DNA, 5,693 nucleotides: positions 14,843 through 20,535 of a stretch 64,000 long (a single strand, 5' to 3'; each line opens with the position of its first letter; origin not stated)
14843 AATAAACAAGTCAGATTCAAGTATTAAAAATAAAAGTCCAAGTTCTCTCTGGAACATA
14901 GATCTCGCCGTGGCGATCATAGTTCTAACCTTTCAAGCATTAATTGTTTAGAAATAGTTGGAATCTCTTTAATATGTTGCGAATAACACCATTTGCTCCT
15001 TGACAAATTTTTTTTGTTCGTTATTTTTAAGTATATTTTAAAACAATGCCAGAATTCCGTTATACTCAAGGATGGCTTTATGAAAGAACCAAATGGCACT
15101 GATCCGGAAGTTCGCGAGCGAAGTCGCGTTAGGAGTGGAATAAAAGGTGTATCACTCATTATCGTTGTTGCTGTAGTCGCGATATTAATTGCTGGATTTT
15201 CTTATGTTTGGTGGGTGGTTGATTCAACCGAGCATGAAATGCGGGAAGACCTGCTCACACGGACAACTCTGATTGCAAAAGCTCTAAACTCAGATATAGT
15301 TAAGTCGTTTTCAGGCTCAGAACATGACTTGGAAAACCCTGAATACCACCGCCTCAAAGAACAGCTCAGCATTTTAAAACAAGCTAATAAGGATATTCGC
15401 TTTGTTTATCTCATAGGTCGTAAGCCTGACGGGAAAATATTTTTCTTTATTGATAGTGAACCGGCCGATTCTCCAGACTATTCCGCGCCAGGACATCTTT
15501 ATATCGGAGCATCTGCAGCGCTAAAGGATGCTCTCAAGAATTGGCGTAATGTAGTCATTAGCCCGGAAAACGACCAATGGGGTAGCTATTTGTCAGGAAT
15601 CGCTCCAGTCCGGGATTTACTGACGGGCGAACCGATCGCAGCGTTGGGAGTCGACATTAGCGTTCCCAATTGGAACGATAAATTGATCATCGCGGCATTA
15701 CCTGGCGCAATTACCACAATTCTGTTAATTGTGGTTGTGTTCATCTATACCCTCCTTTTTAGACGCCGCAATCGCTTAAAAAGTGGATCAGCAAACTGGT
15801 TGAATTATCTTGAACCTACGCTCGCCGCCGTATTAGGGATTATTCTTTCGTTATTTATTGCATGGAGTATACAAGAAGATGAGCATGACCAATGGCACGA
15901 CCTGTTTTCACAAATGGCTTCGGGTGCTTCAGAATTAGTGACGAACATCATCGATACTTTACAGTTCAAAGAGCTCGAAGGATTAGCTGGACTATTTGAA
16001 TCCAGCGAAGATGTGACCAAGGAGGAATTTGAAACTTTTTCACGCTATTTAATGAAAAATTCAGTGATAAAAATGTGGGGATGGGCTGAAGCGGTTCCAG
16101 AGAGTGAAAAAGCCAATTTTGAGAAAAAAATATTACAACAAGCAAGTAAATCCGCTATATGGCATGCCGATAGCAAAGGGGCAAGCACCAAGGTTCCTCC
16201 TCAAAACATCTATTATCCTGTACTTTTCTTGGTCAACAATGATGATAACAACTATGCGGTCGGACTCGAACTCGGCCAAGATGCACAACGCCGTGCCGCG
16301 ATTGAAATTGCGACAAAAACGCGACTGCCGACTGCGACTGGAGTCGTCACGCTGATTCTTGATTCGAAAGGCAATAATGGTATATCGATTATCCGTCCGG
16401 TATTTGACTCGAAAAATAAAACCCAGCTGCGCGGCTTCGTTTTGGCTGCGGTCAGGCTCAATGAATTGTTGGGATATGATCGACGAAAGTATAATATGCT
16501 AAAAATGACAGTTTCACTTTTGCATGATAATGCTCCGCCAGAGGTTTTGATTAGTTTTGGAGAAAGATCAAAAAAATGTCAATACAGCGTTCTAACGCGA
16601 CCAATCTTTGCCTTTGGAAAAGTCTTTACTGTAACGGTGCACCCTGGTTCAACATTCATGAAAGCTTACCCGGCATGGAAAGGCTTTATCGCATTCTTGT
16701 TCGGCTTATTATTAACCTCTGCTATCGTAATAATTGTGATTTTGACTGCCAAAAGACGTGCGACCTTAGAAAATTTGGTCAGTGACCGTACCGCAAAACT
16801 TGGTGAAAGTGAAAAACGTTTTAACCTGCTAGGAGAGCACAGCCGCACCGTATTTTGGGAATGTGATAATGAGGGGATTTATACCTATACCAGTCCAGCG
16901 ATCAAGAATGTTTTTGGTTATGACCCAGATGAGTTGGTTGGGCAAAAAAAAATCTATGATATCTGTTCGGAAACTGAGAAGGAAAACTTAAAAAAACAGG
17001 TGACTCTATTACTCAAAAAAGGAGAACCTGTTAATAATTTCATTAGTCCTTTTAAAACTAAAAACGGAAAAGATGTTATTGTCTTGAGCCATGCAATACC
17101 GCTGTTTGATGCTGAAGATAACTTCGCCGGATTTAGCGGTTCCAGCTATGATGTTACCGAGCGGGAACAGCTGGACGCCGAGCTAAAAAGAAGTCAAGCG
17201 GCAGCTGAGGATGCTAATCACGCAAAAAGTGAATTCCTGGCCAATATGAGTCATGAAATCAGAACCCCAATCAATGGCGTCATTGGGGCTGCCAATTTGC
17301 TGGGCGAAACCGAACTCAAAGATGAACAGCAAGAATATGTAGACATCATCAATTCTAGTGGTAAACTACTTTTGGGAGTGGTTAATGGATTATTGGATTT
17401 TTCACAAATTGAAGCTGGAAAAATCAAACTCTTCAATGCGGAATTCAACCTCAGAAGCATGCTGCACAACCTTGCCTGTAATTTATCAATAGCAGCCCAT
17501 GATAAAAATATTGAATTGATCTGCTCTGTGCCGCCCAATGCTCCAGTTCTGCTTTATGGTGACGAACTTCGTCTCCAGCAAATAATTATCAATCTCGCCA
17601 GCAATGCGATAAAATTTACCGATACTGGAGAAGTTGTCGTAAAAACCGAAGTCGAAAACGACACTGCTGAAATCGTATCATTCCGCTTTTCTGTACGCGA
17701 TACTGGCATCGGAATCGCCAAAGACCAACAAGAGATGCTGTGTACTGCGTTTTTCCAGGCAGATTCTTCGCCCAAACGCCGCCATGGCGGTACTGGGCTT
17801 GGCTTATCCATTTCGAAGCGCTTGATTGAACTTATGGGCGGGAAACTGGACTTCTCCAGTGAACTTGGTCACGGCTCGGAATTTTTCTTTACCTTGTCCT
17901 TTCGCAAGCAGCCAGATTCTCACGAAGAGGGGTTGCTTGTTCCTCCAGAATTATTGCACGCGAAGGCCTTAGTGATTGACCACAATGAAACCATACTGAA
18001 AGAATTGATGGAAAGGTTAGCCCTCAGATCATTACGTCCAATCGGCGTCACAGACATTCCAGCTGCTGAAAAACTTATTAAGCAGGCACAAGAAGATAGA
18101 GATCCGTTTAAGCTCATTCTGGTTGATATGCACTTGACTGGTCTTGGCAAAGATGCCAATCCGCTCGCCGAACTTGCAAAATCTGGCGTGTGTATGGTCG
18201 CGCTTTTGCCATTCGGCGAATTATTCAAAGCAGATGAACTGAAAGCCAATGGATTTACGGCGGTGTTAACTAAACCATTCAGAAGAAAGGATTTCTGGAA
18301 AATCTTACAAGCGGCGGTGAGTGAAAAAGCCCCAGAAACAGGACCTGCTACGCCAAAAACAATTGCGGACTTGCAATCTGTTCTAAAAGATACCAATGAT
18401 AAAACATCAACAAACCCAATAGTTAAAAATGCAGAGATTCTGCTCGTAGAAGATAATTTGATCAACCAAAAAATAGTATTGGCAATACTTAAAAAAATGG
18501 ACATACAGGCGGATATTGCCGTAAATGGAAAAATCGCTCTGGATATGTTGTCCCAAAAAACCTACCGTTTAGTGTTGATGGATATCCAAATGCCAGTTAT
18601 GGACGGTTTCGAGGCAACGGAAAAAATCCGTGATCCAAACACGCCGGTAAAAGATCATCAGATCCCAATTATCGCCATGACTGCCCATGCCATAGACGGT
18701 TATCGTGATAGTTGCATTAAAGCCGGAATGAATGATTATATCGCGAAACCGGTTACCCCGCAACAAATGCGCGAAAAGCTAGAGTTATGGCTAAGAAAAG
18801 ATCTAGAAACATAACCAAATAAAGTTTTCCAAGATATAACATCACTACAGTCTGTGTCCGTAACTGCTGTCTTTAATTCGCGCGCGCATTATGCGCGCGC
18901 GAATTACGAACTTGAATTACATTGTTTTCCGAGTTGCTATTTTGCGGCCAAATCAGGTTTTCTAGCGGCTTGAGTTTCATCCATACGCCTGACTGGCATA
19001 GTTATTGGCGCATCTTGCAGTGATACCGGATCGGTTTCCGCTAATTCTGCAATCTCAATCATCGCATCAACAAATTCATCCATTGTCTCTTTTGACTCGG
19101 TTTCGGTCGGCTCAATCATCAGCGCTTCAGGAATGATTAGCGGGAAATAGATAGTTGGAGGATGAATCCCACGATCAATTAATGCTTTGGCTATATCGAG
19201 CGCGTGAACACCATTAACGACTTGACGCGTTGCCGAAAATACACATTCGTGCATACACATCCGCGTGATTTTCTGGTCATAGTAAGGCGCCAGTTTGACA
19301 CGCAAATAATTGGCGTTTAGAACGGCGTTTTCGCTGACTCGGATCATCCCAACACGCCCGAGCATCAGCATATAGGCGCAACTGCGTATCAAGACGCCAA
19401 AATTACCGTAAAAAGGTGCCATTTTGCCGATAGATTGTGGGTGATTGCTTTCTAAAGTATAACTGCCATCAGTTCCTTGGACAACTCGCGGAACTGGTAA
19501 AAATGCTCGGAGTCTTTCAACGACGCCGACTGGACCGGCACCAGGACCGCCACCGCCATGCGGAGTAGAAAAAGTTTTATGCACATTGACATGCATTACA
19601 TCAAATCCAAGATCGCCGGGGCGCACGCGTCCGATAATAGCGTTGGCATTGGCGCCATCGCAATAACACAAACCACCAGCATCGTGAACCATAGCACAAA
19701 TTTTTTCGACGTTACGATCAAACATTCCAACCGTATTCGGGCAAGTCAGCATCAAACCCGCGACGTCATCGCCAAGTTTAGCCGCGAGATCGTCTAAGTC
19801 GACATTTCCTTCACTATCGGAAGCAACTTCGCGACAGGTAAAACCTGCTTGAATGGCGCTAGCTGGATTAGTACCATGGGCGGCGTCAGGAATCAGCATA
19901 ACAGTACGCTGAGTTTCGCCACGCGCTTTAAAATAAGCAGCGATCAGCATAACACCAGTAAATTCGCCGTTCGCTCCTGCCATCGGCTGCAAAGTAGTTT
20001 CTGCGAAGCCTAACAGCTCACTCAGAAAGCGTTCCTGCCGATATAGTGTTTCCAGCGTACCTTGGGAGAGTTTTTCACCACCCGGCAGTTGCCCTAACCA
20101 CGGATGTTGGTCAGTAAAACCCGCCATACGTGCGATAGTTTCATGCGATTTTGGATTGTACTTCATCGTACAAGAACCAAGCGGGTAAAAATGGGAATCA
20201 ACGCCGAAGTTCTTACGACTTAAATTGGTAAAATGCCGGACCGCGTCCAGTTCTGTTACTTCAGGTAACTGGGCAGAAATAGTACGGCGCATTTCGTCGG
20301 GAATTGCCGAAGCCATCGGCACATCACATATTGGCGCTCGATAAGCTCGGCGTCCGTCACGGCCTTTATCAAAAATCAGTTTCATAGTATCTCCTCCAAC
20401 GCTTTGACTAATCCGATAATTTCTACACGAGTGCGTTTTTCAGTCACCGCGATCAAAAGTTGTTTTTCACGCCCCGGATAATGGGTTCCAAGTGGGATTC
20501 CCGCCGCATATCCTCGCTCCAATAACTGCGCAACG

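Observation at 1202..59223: Dispersed family of (CG)n-based perfect palindromes marking gene ends (REP-like element, nine copies in 64 kb)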

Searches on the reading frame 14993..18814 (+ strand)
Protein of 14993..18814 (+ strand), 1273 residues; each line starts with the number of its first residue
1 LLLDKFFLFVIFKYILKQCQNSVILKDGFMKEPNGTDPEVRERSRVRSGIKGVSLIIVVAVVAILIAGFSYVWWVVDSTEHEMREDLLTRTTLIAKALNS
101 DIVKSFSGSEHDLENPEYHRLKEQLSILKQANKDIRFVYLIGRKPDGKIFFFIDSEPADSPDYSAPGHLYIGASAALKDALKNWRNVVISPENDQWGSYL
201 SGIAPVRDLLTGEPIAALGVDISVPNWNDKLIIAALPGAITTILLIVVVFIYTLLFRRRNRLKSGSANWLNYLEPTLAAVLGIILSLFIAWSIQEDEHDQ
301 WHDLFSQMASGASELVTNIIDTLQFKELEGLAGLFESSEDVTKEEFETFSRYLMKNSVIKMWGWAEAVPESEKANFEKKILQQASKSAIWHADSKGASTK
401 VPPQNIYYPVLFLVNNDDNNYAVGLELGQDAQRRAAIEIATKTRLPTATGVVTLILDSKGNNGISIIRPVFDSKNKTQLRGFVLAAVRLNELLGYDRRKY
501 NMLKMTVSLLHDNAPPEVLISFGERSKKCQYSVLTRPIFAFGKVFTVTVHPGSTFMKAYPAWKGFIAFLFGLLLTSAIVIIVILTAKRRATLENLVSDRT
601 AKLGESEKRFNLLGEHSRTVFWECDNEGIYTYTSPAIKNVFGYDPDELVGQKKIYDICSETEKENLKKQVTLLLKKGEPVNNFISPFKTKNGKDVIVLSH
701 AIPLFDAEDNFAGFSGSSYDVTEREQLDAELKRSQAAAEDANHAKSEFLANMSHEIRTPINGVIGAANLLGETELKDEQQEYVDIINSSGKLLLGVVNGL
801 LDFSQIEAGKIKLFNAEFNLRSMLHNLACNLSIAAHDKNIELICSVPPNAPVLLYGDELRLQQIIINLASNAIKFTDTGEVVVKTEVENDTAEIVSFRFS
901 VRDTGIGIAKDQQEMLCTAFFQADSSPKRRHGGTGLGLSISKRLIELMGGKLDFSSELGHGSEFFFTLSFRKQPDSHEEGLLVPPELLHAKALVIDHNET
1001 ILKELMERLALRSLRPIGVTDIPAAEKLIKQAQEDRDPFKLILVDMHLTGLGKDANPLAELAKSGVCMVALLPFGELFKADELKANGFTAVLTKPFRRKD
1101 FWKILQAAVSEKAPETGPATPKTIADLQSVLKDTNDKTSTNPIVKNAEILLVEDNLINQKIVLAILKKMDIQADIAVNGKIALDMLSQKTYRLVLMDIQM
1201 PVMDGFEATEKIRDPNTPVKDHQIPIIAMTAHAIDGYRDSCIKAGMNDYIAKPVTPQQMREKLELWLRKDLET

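Call 13: search_protein_families(library=pfam, proteins=[window:14993-18814:+])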
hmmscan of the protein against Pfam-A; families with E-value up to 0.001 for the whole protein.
window:14993-18814:+ (1273 aa): 8 families
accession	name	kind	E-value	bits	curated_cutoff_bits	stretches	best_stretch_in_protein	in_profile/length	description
PF00072.30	Response_reg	-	2.8e-27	95.5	30.2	1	1149-1263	1-110/111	Response regulator receiver domain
PF02518.31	HATPase_c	-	4.8e-27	95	26.4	1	856-970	1-109/111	Histidine kinase-, DNA gyrase B-, and HSP90-like ATPase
PF03924.19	CHASE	-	2.4e-26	93.1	25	1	340-513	2-182/189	CHASE domain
PF00512.31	HisKA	-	1.3e-20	73.7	26.9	1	744-809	1-66/66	His Kinase A (phospho-acceptor) domain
PF13426.13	PAS_9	-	2.7e-10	40.9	27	1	621-723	4-103/103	PAS domain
PF08448.16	PAS_4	-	2.8e-10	40.9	23.1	1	617-726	4-110/110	PAS fold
PF08447.18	PAS_3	-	3.5e-07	30.8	25.6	1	631-712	2-83/89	PAS fold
PF00989.32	PAS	-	7.1e-07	29.7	22.6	1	614-716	7-108/113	PAS fold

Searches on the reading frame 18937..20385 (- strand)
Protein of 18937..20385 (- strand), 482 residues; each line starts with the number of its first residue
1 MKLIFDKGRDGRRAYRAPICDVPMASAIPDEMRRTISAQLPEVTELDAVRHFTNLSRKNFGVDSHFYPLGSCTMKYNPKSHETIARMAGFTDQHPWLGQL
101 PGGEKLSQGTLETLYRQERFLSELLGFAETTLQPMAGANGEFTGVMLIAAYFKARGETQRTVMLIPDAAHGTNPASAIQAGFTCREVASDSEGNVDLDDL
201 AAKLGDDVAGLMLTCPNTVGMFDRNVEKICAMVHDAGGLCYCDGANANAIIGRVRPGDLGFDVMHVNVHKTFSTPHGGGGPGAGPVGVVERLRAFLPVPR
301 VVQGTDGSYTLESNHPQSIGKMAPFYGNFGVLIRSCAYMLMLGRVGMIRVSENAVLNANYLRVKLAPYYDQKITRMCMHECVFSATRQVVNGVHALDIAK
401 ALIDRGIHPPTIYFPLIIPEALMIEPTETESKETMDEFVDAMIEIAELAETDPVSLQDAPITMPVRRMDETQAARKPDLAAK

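Call 13: search_protein_families(library=pfam, proteins=[window:18937-20385:-])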
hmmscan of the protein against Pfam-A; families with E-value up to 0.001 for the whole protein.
window:18937-20385:- (482 aa): 3 families
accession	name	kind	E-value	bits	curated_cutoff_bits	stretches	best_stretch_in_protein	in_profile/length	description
PF21478.3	GcvP2_C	-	9.2e-24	84.1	27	1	351-447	2-100/122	Glycine dehydrogenase, C-terminal domain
PF02347.22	GDC-P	-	1.1e-07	31.6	26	1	25-297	28-284/429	Glycine cleavage system P-protein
PF00266.25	Aminotran_5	-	2.8e-06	27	21.5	1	160-277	89-207/371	Aminotransferase class-V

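Call 72: find_homologous_proteins(query=window:18937-20385:-, max_evalue=1e-100)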
Query window:18937-20385:- (482 aa): 7999 proteins with E <= 1e-100 among 8000 candidates; the best 120 are listed.
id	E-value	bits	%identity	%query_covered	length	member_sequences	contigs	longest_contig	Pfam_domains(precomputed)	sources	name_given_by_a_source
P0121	0.0e+0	1103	99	100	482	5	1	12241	PF02347.23,PF21478.4,PF00266.26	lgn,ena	-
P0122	0.0e+0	1037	93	100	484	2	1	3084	PF02347.23,PF21478.4,PF00266.26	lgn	-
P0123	8.5e-291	983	87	100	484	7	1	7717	PF02347.23,PF21478.4,PF00266.26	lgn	-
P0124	1.6e-266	903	81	100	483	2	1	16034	PF02347.23,PF21478.4,PF00266.26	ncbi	-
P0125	2.1e-266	902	80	100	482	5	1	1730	PF02347.23,PF21478.4,PF00266.26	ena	-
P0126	7.1e-262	887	80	100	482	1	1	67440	PF02347.23,PF21478.4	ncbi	-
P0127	2.1e-261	886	80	100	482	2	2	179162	PF02347.23,PF21478.4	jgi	jgi:glycine dehydrogenase subunit 2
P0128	3.7e-247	839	76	100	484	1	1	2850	PF02347.23,PF21478.4,PF00266.26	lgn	-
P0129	1.4e-242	824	75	100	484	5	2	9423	PF02347.23,PF21478.4,PF00266.26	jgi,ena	jgi:glycine dehydrogenase subunit 2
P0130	5.8e-237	805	73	100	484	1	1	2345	PF02347.23,PF21478.4,PF00266.26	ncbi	-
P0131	6.2e-228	775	68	100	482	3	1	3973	PF21478.4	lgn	-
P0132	2.1e-225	767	69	100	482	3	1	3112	PF21478.4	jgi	jgi:glycine dehydrogenase subunit 2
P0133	2.0e-224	764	69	100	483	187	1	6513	PF02347.23,PF21478.4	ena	-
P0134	8.7e-224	762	69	100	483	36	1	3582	PF02347.23,PF21478.4,PF00266.26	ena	-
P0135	2.0e-223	761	68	100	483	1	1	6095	PF21478.4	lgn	-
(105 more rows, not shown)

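Call 73: find_encoding_contigs(protein=P0122, flank=10000, max_places=1)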
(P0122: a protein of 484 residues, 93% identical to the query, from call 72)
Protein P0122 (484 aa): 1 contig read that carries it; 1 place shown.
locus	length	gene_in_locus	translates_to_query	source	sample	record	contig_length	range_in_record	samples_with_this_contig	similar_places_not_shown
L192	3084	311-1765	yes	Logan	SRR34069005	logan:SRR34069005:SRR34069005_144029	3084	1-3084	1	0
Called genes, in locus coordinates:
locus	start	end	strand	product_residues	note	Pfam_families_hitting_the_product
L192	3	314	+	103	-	?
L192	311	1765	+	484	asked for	PF02347:GDC-P (faint), PF00266:Aminotran_5 (weak), PF21478:GcvP2_C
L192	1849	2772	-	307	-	-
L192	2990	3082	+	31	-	?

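Call 74: find_encoding_contigs(protein=P0123, flank=10000, max_places=1)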
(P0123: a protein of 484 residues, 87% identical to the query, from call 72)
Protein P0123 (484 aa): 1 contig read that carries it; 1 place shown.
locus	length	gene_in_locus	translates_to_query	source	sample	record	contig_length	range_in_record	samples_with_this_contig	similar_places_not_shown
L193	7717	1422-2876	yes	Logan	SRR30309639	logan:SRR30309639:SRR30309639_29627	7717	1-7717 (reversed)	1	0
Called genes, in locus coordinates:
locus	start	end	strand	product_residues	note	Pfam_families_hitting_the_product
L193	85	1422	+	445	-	PF02347:GDC-P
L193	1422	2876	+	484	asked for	PF02347:GDC-P (faint), PF00266:Aminotran_5 (faint), PF21478:GcvP2_C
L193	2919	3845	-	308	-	-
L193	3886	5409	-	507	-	PF12801:Fer4_5, PF12801:Fer4_5 (weak), PF14697:Fer4_21 (weak), PF12838:Fer4_7 (weak), PF13187:Fer4_9 (weak), PF12838:Fer4_7, PF13187:Fer4_9 (weak), PF00037:Fer4 (weak), +8 more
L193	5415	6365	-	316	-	PF04015:DUF362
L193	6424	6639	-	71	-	PF02416:TatA_B_E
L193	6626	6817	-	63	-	PF02416:TatA_B_E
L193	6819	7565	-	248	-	PF00902:TatC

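Call 75: find_encoding_contigs(protein=P0124, flank=10000, max_places=1)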
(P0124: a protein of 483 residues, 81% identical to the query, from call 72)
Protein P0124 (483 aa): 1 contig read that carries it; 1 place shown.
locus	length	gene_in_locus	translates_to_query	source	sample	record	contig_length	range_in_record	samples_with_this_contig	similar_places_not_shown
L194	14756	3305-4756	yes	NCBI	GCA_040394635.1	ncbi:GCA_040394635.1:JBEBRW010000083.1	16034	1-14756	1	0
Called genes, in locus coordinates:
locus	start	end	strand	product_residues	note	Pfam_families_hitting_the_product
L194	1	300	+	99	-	?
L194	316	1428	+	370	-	PF01571:GCV_T, PF08669:GCV_T_C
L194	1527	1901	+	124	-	PF01597:GCV_H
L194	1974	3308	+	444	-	PF02347:GDC-P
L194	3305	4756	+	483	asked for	PF02347:GDC-P (weak), PF00266:Aminotran_5 (weak), PF21478:GcvP2_C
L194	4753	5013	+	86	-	-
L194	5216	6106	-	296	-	PF02311:AraC_binding (faint), PF12833:HTH_18, PF00165:HTH_AraC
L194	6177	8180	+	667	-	PF01120:Alpha_L_fucos (faint), PF14871:GHL6, PF08532:Glyco_hydro_42M (faint), PF14258:DUF4350 (faint)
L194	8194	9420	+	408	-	-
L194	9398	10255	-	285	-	PF00165:HTH_AraC, PF12833:HTH_18, PF00165:HTH_AraC (weak)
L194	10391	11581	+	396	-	PF01408:GFO_IDH_MocA, PF22725:GFO_IDH_MocA_C3, PF02894:GFO_IDH_MocA_C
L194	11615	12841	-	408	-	PF05626:DUF790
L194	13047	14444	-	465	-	PF18458:XPB_DRD, PF00270:DEAD, PF04851:ResIII, PF16203:ERCC3_RAD25_C, PF00271:Helicase_C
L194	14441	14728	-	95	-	-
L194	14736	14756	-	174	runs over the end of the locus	PF01842:ACT, PF22629:ACT_AHAS_ss, PF13710:ACT_5, PF10369:ALS_ss_C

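Call 76: find_encoding_contigs(protein=P0126, flank=10000, max_places=1)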
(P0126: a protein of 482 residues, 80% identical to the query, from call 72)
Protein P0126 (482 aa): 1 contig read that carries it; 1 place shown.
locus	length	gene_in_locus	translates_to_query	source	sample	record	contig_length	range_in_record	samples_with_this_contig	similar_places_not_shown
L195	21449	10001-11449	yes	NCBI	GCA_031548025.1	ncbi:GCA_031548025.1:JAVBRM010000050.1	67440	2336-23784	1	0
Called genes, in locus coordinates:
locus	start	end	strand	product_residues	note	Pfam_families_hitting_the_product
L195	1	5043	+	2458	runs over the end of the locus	?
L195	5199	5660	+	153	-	PF09832:DUF2059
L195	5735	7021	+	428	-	PF09861:Lar_N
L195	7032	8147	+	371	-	PF01571:GCV_T, PF08669:GCV_T_C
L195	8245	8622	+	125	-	PF01597:GCV_H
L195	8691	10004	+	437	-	PF02347:GDC-P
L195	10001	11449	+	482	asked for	PF02347:GDC-P (weak), PF21478:GcvP2_C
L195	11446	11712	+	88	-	-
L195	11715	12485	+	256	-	PF00135:COesterase, PF20434:BD-FAE, PF07859:Abhydrolase_3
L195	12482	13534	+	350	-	PF00266:Aminotran_5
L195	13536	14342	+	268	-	PF00583:Acetyltransf_1 (weak), PF13527:Acetyltransf_9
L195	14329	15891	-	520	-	PF09820:AAA-ATPase_like, PF08011:PDDEXK_9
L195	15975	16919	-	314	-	-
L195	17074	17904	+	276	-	PF12833:HTH_18, PF00165:HTH_AraC (weak)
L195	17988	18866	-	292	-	PF12686:DUF3800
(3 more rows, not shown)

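Call 77: find_encoding_contigs(protein=P0127, flank=10000, max_places=1)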
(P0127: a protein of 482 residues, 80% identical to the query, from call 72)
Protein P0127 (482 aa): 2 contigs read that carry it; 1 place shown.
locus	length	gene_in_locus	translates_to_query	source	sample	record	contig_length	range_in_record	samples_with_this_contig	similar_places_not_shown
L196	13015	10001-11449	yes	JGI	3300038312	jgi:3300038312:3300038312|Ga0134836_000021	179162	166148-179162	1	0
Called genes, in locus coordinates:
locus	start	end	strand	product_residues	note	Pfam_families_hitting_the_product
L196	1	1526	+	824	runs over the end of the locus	PF00999:Na_H_Exchanger, PF00582:Usp (weak), PF00359:PTS_EIIA_2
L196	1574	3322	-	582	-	PF13522:GATase_6 (weak), PF13537:GATase_7, PF00733:Asn_synthase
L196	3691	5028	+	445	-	PF02056:Glyco_hydro_4, PF11975:Glyco_hydro_4C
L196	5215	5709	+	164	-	PF09832:DUF2059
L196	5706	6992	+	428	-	PF09861:Lar_N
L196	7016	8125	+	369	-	PF01571:GCV_T, PF08669:GCV_T_C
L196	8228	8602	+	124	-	PF01597:GCV_H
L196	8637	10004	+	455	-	PF02347:GDC-P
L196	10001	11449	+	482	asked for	PF02347:GDC-P (faint), PF21478:GcvP2_C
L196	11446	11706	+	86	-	-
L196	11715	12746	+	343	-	PF00266:Aminotran_5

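Call 78: find_encoding_contigs(protein=P0129, flank=10000, max_places=1)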
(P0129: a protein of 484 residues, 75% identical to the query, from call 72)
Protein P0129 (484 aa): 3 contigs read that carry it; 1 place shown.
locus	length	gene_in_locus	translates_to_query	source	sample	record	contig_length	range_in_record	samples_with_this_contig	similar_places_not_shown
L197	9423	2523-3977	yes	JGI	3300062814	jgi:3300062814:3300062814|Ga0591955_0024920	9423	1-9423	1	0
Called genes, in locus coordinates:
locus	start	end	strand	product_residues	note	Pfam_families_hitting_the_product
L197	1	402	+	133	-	?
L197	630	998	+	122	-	PF01597:GCV_H, PF00364:Biotin_lipoyl (faint)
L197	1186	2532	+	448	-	PF02347:GDC-P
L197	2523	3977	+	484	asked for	PF02347:GDC-P (weak), PF00266:Aminotran_5 (weak), PF21478:GcvP2_C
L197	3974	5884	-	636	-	PF13231:PMT_2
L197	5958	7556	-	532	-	PF01590:GAF, PF13185:GAF_2, PF00158:Sigma54_activat, PF14532:Sigma54_activ_2, PF07728:AAA_5 (weak), PF25601:AAA_lid_14, PF02954:HTH_8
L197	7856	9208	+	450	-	PF02056:Glyco_hydro_4, PF11975:Glyco_hydro_4C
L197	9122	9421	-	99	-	?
